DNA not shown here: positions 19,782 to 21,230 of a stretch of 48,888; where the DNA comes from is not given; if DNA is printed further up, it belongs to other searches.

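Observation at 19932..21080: Eukaryote-type phosphagen kinase in a probable CPR genome, possibly of the oomycete taurocyamine-kinase type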

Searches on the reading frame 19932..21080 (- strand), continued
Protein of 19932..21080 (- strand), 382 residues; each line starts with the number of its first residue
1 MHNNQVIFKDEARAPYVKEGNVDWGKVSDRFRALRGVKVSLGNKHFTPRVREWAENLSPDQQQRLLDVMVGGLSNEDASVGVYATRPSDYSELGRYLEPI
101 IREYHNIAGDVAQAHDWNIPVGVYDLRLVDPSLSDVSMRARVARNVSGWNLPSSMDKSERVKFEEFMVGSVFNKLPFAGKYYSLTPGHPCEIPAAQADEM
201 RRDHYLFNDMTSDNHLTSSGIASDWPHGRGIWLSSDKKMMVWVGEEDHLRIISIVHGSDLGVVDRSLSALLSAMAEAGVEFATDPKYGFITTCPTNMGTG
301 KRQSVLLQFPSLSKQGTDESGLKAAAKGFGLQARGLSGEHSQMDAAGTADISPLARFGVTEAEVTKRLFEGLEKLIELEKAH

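Call 40: search_solved_structures(query=window:19932-21080:-, max_evalue=1e-47, show_alignments=5)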
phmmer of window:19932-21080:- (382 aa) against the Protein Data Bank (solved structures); distinct sequences matched with E-value up to 1e-47: 9.
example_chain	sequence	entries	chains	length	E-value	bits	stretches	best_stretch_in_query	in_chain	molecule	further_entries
7ews_A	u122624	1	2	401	5.1e-151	506.1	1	4-380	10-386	arginine kinase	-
4rf6_A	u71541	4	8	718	3.5e-102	345.4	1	40-380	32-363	Arginine kinase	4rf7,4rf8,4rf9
4wo8_A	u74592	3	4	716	2.7e-86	293.1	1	79-380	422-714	Taurocyamine kinase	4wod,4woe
1rl9_A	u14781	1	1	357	1.7e-48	168.7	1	40-381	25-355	Arginine kinase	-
1m15_A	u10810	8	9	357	3.6e-48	167.6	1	40-381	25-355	arginine kinase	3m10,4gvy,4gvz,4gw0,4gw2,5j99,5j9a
1bg0_A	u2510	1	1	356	3.7e-48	167.6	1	40-381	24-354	ARGININE KINASE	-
1p52_A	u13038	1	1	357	6.4e-48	166.8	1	40-381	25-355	Arginine kinase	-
1p50_A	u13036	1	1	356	9.6e-48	166.2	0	40-381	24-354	Arginine kinase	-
6ky3_A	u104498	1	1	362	1e-47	166.2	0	40-380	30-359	Arginine kinase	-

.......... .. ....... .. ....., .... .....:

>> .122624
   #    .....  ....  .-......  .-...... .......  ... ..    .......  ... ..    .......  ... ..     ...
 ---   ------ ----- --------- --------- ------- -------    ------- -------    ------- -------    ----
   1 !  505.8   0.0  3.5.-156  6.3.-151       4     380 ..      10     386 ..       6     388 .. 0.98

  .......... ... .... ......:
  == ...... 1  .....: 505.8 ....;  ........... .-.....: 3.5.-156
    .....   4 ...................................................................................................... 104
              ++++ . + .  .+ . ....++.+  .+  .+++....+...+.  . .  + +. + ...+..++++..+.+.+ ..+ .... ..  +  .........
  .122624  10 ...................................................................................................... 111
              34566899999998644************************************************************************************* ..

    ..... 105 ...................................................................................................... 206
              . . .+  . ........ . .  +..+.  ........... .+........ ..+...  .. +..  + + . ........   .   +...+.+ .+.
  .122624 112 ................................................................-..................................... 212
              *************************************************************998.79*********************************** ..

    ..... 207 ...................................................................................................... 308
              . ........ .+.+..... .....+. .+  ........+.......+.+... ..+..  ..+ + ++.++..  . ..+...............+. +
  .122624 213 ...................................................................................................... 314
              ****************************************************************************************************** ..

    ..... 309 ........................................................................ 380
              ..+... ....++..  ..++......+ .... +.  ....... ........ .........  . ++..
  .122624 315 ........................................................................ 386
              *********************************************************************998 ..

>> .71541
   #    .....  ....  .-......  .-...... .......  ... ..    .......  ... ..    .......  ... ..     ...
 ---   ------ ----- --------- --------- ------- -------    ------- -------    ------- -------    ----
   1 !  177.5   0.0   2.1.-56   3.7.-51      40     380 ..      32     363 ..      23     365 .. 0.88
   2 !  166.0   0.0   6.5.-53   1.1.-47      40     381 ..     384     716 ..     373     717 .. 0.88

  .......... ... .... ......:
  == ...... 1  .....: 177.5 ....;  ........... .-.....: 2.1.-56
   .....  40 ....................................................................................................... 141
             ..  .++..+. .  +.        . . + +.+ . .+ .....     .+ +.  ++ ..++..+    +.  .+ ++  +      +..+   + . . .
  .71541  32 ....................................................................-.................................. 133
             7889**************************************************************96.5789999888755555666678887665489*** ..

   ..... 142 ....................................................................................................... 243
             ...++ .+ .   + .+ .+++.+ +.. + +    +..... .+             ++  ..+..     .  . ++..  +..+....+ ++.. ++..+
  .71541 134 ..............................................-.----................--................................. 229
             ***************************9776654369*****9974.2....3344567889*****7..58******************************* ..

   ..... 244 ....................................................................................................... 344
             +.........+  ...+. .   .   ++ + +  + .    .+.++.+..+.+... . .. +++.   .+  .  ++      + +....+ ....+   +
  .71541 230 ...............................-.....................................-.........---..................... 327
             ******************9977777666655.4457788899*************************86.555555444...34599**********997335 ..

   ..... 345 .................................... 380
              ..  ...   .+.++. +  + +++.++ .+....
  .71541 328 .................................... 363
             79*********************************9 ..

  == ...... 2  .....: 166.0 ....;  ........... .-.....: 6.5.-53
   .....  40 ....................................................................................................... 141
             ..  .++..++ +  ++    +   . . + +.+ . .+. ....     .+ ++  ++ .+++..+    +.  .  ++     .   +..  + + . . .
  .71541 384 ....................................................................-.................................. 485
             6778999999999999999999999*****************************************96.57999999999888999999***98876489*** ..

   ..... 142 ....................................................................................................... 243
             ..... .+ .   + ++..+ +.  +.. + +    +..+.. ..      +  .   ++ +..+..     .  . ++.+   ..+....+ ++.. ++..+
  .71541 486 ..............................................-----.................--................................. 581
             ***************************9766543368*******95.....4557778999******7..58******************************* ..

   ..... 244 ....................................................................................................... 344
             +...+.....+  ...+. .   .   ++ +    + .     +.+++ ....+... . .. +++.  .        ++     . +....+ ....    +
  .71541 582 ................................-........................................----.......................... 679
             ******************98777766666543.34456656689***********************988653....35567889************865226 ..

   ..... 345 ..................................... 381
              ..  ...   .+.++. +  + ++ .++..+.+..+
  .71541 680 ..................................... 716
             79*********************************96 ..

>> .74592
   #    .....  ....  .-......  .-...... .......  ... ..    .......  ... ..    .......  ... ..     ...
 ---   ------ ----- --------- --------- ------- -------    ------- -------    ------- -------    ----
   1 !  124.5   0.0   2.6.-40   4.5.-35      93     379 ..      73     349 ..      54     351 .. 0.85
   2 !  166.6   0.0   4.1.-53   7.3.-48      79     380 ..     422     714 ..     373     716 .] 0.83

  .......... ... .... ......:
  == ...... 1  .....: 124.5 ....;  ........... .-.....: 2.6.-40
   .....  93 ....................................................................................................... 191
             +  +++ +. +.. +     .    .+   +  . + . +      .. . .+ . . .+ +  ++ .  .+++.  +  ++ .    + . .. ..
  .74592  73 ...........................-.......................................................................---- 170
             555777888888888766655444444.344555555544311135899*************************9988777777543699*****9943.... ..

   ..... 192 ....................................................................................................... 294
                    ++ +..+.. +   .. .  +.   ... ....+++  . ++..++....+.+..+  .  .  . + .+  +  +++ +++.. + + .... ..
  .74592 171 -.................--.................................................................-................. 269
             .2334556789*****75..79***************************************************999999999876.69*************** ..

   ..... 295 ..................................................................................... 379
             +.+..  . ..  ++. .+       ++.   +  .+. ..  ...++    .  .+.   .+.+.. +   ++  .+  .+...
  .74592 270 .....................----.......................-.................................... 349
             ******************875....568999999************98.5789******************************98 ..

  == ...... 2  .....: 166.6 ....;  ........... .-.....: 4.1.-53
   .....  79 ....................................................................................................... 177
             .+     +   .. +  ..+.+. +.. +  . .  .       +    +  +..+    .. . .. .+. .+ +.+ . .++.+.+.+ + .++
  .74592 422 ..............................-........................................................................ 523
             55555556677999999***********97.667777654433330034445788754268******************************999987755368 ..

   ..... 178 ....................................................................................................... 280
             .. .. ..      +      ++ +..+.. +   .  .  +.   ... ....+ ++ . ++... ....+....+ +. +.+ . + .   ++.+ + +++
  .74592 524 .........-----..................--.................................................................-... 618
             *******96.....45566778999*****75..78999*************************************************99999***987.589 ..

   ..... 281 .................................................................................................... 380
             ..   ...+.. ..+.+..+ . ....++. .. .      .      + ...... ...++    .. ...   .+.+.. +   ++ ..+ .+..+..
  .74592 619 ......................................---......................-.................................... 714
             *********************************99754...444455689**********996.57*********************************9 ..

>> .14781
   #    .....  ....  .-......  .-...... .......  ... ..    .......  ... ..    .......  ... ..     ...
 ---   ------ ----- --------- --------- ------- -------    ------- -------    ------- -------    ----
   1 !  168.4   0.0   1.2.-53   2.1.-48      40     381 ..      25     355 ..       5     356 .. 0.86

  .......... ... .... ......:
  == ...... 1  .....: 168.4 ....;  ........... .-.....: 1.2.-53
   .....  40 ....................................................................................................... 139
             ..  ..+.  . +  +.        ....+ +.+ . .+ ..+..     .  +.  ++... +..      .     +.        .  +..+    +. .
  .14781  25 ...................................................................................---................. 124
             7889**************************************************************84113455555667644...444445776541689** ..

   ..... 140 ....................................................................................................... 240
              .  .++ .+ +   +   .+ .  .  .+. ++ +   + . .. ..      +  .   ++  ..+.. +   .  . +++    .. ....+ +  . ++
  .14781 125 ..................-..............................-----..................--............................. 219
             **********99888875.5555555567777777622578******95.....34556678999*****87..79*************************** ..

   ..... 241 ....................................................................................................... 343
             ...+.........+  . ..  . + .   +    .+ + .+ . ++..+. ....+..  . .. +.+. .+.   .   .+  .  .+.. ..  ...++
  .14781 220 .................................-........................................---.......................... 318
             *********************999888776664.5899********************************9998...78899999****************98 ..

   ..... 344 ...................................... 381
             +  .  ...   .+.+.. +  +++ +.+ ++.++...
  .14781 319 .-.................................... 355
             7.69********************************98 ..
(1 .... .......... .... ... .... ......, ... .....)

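Call 45: search_protein_representatives(protein=window:19932-21080:-)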
Query: 382 residues. Proteins with E-value up to 0.001 (for the whole library): 3869; up to 1e-10: 1709; up to 1e-30: 271. The best 150 are listed.
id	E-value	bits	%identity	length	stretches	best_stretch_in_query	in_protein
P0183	3.5e-205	697.6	40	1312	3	62-381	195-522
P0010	7.9e-171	584.5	69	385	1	3-379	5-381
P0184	5.1e-149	512.7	36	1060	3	40-380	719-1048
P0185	3.3e-136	470.6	34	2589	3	39-381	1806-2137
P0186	6.5e-126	436.7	39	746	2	57-376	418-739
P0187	1.9e-112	392.4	35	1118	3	80-381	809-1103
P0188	5.1e-101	354.8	36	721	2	40-380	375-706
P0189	1.0e-98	347.2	42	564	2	52-379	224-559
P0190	3.3e-95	335.6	30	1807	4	75-378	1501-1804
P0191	8.4e-95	334.3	28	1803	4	65-380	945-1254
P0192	2.9e-89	316.1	33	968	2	40-381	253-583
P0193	1.7e-88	313.5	30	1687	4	63-379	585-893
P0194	5.2e-85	302.1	30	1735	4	109-381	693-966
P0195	6.4e-85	301.8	29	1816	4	80-364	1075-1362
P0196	2.4e-84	299.9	31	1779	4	134-379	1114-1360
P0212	4.4e-70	253.0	42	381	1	56-379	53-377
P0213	5.4e-70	252.7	37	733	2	80-380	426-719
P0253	1.1e-51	192.4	37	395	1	53-379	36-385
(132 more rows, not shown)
